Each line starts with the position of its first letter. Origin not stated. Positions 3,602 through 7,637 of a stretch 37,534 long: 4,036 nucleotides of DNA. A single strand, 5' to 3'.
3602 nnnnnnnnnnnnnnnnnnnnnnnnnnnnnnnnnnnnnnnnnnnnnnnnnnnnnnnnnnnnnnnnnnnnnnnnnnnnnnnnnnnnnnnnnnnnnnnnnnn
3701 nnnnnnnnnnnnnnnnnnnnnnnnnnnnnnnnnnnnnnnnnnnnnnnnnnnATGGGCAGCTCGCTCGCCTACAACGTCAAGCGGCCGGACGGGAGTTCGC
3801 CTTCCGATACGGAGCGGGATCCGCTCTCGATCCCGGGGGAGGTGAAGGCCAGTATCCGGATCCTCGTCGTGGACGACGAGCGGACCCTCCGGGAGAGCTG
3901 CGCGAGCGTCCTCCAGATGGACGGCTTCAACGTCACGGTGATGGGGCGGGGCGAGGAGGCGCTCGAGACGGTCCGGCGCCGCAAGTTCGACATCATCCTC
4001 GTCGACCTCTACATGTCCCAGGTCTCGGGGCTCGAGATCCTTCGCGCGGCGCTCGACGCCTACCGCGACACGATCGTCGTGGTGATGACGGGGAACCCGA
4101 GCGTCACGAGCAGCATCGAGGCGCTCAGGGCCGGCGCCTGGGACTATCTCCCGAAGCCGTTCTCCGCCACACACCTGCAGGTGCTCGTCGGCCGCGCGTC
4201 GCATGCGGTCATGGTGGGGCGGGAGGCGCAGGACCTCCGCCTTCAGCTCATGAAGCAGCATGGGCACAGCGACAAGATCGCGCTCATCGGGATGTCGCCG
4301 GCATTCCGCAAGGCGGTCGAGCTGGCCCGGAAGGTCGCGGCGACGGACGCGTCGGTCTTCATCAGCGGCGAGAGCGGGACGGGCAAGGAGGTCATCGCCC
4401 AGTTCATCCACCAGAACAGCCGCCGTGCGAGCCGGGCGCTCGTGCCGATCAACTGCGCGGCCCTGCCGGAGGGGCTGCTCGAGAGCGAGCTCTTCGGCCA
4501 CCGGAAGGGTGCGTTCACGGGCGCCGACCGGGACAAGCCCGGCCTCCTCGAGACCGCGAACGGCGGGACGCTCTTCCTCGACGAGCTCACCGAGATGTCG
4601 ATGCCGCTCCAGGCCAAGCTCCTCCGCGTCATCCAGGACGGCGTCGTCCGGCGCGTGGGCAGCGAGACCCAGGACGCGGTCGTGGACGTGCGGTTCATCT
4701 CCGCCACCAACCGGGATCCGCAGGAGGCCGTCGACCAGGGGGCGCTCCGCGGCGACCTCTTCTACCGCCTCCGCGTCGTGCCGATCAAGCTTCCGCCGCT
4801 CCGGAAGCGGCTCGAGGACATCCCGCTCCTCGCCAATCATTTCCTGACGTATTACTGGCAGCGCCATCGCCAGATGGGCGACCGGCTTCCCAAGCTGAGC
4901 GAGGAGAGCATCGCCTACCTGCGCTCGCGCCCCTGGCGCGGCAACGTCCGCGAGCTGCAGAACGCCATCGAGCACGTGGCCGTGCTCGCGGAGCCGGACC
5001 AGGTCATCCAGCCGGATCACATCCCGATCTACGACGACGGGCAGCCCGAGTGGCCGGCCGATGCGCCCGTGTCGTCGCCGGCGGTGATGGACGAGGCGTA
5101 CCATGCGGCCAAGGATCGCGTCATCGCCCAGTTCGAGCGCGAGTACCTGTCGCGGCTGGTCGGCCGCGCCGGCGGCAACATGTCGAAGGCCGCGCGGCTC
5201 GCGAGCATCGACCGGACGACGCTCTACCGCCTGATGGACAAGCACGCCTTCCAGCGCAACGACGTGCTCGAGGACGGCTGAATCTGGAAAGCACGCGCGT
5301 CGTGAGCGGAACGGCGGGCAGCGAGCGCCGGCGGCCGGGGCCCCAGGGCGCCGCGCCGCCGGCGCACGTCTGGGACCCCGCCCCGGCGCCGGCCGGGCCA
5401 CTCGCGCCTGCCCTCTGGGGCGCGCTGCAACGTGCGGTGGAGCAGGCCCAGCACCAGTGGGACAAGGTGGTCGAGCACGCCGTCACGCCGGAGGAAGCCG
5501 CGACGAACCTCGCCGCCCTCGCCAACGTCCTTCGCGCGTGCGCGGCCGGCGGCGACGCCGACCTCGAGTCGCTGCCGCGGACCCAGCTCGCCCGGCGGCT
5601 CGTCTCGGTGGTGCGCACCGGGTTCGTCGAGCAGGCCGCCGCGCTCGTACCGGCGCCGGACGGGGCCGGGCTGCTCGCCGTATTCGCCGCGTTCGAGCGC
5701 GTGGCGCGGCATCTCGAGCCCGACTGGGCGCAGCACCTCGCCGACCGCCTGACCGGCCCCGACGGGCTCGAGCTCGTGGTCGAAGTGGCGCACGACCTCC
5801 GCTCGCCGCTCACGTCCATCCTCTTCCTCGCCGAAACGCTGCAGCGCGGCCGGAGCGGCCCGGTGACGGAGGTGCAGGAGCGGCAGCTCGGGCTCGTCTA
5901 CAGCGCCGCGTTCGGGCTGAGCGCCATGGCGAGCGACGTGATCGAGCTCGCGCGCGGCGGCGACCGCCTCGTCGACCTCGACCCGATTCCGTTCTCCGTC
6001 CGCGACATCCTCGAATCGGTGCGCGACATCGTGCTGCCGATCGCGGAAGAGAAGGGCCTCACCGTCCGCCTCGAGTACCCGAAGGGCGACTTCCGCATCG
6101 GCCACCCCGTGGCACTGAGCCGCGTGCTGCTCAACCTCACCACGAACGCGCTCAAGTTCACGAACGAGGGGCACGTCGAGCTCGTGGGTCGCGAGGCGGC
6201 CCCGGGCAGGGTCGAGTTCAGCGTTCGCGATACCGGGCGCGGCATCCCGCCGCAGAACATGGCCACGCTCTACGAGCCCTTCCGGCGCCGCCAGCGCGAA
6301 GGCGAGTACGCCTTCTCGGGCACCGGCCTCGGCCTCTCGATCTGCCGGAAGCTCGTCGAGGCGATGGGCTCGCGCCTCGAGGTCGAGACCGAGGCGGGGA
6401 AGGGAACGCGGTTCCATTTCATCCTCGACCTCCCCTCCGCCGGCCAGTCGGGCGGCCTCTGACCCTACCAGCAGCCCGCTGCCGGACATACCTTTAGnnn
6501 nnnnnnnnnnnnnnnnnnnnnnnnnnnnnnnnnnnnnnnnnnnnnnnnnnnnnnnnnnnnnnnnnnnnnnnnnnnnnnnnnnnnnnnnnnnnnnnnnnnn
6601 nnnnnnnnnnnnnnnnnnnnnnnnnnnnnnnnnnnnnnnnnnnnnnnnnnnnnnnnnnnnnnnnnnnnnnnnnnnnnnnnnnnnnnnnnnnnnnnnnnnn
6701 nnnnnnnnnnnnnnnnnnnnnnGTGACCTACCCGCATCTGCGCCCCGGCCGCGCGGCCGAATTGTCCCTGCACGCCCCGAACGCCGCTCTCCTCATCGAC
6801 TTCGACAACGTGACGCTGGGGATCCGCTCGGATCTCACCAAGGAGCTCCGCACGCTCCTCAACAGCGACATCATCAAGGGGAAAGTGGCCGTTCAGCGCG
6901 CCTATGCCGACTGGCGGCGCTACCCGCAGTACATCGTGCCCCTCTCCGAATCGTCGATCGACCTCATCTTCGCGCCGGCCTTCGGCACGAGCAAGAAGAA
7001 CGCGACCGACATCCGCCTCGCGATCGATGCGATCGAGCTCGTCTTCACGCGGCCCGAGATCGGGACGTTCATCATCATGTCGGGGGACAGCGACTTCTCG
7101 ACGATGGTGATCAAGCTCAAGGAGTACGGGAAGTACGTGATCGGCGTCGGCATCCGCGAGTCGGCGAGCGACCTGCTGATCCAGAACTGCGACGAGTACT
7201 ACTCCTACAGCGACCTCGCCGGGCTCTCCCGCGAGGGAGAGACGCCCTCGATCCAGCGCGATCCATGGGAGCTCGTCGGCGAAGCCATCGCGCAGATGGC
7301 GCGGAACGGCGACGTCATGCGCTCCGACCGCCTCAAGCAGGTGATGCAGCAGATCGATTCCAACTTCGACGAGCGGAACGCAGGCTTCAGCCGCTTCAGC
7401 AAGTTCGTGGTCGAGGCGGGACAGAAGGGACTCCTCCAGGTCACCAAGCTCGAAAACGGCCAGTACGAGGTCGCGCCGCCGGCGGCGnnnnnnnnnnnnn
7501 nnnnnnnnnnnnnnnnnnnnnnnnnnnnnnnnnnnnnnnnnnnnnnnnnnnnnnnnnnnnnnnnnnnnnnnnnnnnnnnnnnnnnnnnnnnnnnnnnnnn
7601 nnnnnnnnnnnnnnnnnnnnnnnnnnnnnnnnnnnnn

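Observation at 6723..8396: Bacterial MARF1-like protein: NYN nuclease + two LOTUS/OST-HTH domains + RGG/RE repeat linker + histone-H1-like tail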

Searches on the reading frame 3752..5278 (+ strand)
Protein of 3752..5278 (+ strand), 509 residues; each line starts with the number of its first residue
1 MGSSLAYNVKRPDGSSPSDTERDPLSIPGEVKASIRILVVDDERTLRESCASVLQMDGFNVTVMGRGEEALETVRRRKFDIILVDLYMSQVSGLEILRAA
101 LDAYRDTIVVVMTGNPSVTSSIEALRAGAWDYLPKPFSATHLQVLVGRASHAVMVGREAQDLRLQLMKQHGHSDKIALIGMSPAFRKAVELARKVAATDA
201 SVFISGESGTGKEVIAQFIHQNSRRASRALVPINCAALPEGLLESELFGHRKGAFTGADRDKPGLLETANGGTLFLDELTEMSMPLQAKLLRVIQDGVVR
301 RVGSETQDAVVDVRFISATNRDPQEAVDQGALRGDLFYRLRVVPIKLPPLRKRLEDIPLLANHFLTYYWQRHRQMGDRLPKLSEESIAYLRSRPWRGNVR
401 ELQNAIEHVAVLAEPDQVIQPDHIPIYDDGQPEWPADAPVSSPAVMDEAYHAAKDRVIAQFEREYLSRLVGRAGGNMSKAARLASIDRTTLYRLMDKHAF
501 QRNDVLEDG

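Call 12: search_protein_families(library=pfam, proteins=[window:3752-5278:+], max_evalue=0.001)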
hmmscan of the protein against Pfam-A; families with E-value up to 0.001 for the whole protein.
window:3752-5278:+ (509 aa): 8 families
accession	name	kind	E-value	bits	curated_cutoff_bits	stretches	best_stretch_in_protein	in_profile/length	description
PF00158.32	Sigma54_activat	-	4.5e-67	225.4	20.2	1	178-345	1-167/168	Sigma-54 interaction domain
PF00072.30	Response_reg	-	1.6e-24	86.6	30.2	1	37-143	1-107/111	Response regulator receiver domain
PF25601.1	AAA_lid_14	-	9e-20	70.7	27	1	351-426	1-72/87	AAA+ ATPase lid domain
PF14532.12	Sigma54_activ_2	-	1.4e-17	64.7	25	1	190-350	12-138/138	Sigma-54 interaction domain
PF02954.25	HTH_8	-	3.2e-07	30.4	22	1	458-497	2-41/42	Bacterial regulatory protein, Fis family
PF07728.20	AAA_5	-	5e-06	27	22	1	202-324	2-127/139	AAA domain (dynein-related subfamily)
PF01078.27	Mg_chelatase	-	7e-05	22.8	20.3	0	257-320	93-157/207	Magnesium chelatase, subunit ChlI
PF07724.20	AAA_2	-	0.00094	19.7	27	0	200-321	4-125/166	AAA domain (Cdc48 subfamily)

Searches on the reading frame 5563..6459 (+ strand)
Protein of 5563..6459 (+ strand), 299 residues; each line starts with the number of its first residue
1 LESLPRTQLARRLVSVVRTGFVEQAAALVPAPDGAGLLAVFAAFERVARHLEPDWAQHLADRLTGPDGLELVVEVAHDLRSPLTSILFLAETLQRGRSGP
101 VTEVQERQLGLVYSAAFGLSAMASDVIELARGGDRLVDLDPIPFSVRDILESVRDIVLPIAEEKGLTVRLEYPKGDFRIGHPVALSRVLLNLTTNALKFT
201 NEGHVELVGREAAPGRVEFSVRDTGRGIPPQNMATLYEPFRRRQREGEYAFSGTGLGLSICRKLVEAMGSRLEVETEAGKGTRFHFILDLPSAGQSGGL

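Call 12: search_protein_families(library=pfam, proteins=[window:5563-6459:+], max_evalue=0.001)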
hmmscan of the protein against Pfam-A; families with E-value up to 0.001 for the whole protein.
window:5563-6459:+ (299 aa): 2 families
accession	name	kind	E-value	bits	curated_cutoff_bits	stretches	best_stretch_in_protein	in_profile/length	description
PF02518.31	HATPase_c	-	6.1e-28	97.9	26.4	1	181-291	2-110/111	Histidine kinase-, DNA gyrase B-, and HSP90-like ATPase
PF00512.31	HisKA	-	6.4e-09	36.2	26.9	1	74-132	8-63/66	His Kinase A (phospho-acceptor) domain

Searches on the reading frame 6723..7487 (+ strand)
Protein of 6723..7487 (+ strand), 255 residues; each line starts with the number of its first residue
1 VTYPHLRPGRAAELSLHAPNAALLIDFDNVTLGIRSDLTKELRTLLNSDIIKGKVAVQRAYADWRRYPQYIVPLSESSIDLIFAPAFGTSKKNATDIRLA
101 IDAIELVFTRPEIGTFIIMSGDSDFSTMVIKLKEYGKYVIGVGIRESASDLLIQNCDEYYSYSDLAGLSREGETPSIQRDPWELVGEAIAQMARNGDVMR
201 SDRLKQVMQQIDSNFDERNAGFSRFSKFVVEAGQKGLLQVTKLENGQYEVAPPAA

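Call 43: search_dna_similar(query=window:6723-7487:+, collection=plasmids, mode=protein, max_evalue=0.00001, max_rows=30)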
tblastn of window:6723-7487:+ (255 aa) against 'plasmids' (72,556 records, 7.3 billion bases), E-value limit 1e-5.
Records with a match: 288; places in all: 293; records where one place covers at least 80% of the query: 176.
Best place of each record, by identity: <60% 288.
By first word of the organism name: Klebsiella 71; Rhizobium 66; Vibrio 34; Sinorhizobium 14; Agrobacterium 9; Ensifer 7; Citrobacter 6; Enterobacter 6; Caballeronia 5; Burkholderia 5; and 39 more.
By predicted mobility (MOB-suite, as given by PLSDB): non-mobilizable 157; conjugative 106; mobilizable 25.
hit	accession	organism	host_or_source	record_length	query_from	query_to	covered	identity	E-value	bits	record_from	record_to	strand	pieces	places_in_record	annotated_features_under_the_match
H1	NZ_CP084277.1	Caballeronia grimmiae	Leptoglossus zonatus,Cell culture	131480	20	242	87%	37.3%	2e-41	158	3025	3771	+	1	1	NYN domain-containing protein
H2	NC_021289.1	Caballeronia insecticola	-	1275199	22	242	87%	37.0%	4e-41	157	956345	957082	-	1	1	none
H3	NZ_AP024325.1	Caballeronia sp. NK8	-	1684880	22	242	87%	36.8%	3e-40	154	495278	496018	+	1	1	none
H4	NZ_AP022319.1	Burkholderia sp. THE68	Togo hemipterus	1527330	22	242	87%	36.8%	3e-40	154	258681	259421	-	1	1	none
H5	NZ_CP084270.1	Caballeronia sp. Lep1P3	Leptoglossus zonatus,Cell culture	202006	22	245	88%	36.0%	1e-39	152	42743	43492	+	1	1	NYN domain-containing protein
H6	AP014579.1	Burkholderia sp. RPE67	Riptortus pedestris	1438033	22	242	87%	36.0%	7e-41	156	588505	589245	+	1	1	uncharacterized protein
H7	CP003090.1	Burkholderia sp. YI23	-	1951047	22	242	87%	36.0%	1e-40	155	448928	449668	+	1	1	hypothetical protein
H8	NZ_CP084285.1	Caballeronia zhejiangensis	Anasa tristis,Cell culture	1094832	22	242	87%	36.0%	2e-40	155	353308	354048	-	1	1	none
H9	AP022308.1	Burkholderia sp. SFA1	-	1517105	22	242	87%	35.6%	2e-40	154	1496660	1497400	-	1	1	hypothetical protein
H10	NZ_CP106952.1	Eleftheria terrae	soil sample,soil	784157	22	245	88%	34.6%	2e-40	155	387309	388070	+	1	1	NYN domain-containing protein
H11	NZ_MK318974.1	Rhizobium rhizogenes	-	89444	9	246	93%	31.0%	2e-14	79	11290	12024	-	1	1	NYN domain-containing protein | hypothetical protein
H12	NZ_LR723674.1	Pseudorhizobium flavum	Paddy soil under the long-term ...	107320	6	233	89%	29.1%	2e-9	65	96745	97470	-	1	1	NYN domain-containing protein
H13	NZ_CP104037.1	Rhizobium sp. SRDI969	Pisum sativum,Cell culture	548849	9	233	88%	29.4%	1e-14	80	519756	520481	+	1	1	NYN domain-containing protein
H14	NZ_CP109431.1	Streptosporangium sp. NBC_01495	-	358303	4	230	89%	29.0%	7e-12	72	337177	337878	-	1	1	NYN domain-containing protein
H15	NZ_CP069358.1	Microvirga sp. VF16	Vachellia farnesiana,Cell culture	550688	1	250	98%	26.2%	2e-9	65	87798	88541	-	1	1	NYN domain-containing protein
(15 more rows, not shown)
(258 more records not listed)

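Call 44: get_annotated_region(hit=H1, flank=3000)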
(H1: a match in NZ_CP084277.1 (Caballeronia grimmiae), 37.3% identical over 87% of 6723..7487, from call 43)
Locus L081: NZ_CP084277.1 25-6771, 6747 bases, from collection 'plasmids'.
description: Caballeronia grimmiae strain Lep1A1 plasmid p4, complete sequence
organism: Caballeronia grimmiae (NCBI taxid 1071679)
taxonomy: Bacteria; Pseudomonadota; Betaproteobacteria; Burkholderiales; Burkholderiaceae; Caballeronia; Caballeronia grimmiae
host: -; source: Leptoglossus zonatus,Cell culture; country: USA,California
typing (MOB-suite, as given by PLSDB): non-mobilizable; replicon rep_cluster_1100
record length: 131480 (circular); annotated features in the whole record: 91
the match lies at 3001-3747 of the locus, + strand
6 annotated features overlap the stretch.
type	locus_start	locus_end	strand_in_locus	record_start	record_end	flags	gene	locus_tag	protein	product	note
CDS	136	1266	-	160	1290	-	-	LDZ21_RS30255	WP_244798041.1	phage integrase family protein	-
CDS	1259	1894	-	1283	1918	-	-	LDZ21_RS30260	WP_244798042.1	hypothetical protein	-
CDS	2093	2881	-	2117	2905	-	-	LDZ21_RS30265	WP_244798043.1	PHB depolymerase family esterase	-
CDS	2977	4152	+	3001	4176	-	-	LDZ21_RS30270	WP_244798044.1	NYN domain-containing protein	-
CDS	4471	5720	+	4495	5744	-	-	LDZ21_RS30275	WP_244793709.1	IS3 family transposase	-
CDS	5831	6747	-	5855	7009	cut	-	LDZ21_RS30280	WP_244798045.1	IS110 family transposase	-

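Call 45: get_annotated_region(hit=H10, flank=3000)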
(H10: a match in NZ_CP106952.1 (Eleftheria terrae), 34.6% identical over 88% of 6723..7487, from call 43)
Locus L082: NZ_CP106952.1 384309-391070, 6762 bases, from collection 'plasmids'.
description: Eleftheria terrae strain P9846-PB plasmid unnamed1
organism: Eleftheria terrae (NCBI taxid 1597781)
taxonomy: Bacteria; Pseudomonadota; Betaproteobacteria; Burkholderiales; ; Eleftheria; Eleftheria terrae
host: -; source: soil sample,soil; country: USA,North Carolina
typing (MOB-suite, as given by PLSDB): non-mobilizable
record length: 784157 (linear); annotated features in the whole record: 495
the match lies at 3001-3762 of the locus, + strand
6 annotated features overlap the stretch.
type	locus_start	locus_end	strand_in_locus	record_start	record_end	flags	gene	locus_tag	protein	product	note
CDS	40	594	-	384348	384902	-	-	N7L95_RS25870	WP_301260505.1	BON domain-containing protein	-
CDS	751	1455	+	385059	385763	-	-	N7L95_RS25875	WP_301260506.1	tRNA-uridine aminocarboxypropyltransferase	GO:0006400 - tRNA modification [Evidence IEA]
CDS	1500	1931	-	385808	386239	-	-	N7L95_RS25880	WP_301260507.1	hypothetical protein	-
CDS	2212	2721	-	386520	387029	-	-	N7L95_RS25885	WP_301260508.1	hypothetical protein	-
CDS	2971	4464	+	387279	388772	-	-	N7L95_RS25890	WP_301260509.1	NYN domain-containing protein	-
CDS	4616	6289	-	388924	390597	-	-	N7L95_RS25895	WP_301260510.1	L,D-transpeptidase family protein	-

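Call 51: search_protein_families(library=pfam, proteins=[L081:2977-4149:+, L082:2971-4461:+], max_evalue=0.1)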
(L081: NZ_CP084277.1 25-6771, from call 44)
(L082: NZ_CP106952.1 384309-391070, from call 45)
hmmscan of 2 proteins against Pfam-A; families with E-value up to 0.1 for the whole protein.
L081:2977-4149:+ (391 aa): 3 families
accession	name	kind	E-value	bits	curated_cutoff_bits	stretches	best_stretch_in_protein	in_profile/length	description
PF01936.24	NYN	-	2.6e-37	129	24.2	1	10-153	2-144/145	NYN domain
PF18475.7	PIN7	-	0.00051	21.1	34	1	72-124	49-100/103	PIN domain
PF12872.13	OST-HTH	-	0.0086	16.4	23.8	1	210-249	17-57/71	OST-HTH/LOTUS domain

L082:2971-4461:+ (497 aa): 3 families
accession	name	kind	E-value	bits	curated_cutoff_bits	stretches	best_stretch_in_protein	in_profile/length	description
PF01936.24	NYN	-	1.2e-36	126.8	24.2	1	10-153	2-144/145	NYN domain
PF18475.7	PIN7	-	0.001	20.1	34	1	71-124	48-100/103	PIN domain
PF12872.13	OST-HTH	-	0.011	16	23.8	1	207-263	11-65/71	OST-HTH/LOTUS domain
